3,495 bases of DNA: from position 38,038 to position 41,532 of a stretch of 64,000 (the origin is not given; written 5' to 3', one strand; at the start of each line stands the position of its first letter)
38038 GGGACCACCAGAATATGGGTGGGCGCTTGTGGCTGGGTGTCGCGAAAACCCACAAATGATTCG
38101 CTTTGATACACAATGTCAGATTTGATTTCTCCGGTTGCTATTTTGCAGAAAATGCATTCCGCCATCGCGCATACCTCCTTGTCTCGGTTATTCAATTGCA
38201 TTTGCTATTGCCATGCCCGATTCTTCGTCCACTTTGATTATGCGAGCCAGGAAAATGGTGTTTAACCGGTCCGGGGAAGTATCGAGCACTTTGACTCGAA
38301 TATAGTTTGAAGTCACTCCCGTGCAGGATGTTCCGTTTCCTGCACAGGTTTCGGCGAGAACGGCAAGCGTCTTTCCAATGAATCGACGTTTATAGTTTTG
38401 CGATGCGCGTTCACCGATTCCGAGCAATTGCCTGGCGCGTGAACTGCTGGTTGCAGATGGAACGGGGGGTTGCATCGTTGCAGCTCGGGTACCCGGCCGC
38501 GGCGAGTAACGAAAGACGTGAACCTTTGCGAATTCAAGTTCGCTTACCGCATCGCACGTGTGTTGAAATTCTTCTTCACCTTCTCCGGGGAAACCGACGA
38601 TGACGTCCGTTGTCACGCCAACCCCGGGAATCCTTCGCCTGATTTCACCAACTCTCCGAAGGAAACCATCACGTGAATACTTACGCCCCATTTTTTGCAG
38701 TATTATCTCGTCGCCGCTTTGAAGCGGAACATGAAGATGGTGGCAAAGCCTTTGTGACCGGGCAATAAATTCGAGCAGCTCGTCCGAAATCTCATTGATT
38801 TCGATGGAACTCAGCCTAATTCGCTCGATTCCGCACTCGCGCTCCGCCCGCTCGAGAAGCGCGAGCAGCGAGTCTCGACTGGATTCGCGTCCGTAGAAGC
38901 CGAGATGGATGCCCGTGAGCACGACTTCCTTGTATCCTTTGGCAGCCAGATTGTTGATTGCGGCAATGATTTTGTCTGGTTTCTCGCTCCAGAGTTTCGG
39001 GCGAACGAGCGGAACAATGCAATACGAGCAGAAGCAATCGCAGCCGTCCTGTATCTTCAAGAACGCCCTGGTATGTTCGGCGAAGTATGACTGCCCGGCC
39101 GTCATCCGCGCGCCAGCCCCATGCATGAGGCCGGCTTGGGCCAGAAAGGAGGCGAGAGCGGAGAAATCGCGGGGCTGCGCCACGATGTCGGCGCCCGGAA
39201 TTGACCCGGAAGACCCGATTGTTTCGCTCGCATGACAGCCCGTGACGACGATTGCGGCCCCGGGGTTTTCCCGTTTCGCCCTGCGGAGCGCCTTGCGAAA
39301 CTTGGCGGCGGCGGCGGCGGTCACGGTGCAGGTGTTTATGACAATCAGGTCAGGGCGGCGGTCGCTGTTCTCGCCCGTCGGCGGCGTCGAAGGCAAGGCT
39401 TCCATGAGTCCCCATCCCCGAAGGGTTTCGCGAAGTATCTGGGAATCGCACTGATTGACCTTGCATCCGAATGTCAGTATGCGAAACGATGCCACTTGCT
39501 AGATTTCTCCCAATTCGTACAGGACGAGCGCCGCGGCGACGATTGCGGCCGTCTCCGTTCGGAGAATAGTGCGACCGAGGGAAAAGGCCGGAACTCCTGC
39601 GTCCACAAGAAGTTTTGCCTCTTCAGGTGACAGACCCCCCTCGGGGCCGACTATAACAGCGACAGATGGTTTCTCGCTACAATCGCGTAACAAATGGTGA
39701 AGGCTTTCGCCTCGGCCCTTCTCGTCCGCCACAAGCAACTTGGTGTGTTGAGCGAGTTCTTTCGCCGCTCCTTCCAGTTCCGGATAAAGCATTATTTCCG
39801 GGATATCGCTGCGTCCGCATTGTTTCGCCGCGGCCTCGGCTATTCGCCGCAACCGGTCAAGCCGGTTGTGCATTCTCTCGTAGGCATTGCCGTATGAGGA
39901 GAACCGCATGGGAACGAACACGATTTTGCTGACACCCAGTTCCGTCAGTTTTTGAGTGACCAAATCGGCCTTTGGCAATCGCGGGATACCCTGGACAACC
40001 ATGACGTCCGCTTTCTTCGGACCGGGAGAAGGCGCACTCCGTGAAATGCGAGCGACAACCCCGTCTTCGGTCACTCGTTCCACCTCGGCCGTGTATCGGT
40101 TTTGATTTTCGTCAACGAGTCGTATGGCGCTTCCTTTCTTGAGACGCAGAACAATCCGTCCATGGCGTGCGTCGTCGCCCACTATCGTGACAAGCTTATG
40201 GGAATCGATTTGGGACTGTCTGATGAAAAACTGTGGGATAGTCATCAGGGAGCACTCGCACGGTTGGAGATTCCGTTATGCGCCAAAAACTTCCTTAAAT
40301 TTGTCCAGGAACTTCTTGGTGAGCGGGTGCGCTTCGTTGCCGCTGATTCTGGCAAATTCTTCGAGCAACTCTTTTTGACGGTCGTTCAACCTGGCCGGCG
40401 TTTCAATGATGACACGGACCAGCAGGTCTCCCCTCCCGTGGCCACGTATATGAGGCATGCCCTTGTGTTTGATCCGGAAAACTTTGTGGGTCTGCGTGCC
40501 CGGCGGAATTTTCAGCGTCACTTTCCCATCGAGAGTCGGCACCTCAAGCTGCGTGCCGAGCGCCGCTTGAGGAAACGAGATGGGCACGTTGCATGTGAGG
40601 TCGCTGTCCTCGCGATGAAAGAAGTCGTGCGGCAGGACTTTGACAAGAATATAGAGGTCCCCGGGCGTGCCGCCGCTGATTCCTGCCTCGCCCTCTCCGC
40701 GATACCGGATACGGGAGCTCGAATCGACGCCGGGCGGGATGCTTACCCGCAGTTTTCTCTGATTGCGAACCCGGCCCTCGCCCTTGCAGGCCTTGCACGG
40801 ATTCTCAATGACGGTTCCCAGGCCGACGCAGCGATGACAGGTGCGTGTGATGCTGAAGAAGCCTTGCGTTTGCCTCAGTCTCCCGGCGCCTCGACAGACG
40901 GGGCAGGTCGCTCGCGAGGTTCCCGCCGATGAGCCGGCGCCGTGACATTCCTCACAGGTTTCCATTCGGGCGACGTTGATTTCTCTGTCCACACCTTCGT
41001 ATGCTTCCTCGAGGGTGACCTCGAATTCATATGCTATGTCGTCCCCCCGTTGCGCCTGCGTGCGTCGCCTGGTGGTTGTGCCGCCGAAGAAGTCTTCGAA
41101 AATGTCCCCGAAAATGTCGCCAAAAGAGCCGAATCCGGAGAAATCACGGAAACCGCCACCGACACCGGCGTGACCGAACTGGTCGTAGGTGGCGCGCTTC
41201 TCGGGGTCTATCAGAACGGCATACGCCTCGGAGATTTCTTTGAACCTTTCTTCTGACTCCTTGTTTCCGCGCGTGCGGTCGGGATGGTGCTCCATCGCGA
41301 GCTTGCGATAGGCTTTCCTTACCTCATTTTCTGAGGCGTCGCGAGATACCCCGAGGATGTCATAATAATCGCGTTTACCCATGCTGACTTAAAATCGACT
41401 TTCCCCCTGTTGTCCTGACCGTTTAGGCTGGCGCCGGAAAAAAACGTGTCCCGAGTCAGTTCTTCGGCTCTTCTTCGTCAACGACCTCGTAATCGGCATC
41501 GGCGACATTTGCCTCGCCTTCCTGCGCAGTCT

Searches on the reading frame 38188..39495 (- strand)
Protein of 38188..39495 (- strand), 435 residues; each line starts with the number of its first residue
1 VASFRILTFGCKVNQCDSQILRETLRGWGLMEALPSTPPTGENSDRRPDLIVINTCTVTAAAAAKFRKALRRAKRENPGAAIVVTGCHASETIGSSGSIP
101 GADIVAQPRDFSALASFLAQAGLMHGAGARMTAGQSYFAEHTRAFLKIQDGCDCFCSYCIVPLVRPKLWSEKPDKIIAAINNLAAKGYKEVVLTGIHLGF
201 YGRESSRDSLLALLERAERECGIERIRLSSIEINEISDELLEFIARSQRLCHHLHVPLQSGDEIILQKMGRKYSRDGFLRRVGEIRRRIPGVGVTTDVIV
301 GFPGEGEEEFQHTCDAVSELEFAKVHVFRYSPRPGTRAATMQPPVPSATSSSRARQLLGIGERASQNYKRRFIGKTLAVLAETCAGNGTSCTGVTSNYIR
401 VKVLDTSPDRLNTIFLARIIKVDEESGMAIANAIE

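Call 78: search_protein_families(library=pfam, proteins=[window:38188-39495:-], max_evalue=0.00001)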
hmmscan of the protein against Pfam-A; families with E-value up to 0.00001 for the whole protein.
window:38188-39495:- (435 aa): 2 families
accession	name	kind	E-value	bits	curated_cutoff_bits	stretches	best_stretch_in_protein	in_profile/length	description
PF04055.27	Radical_SAM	-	5.6e-22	79.1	29.5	1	147-315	2-164/166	Radical SAM superfamily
PF00919.26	UPF0004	-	7.9e-17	61.5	27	1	5-91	3-81/98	Uncharacterized protein family UPF0004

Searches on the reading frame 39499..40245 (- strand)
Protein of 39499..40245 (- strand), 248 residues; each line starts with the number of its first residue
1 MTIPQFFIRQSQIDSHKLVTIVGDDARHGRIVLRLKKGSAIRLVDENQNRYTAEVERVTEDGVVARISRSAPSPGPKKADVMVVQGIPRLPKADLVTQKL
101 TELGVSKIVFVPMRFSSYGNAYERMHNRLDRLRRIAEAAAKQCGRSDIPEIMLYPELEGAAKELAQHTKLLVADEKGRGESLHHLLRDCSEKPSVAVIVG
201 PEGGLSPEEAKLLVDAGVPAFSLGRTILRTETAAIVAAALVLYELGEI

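Call 99: search_protein_families(library=pfam, proteins=[window:39499-40245:-], max_evalue=0.00001)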
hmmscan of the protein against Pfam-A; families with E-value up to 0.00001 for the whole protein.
window:39499-40245:- (248 aa): 2 families
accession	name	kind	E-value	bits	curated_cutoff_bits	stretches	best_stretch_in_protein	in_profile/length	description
PF04452.19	Methyltrans_RNA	-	1.1e-43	149.1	23.9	1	77-241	3-164/165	RNA methyltransferase domain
PF20260.4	PUA_4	-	5.2e-07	30.1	23.9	1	23-67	3-47/48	RNA methyltransferase PUA domain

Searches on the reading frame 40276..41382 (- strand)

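Call 78: search_protein_families(library=pfam, proteins=[window:40276-41382:-], max_evalue=0.00001)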
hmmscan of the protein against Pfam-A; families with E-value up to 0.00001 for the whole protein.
window:40276-41382:- (368 aa): 3 families
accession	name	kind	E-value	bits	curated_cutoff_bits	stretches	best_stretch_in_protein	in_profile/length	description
PF01556.23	DnaJ_C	-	3.4e-53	180.2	26.6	1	116-329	1-152/152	DnaJ C terminal domain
PF00226.36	DnaJ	-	4.4e-28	97.6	27.8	1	5-67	1-63/63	DnaJ domain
PF00684.25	DnaJ_CXXCXGXG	-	5.4e-14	52.6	32.7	1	143-203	1-65/65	DnaJ central domain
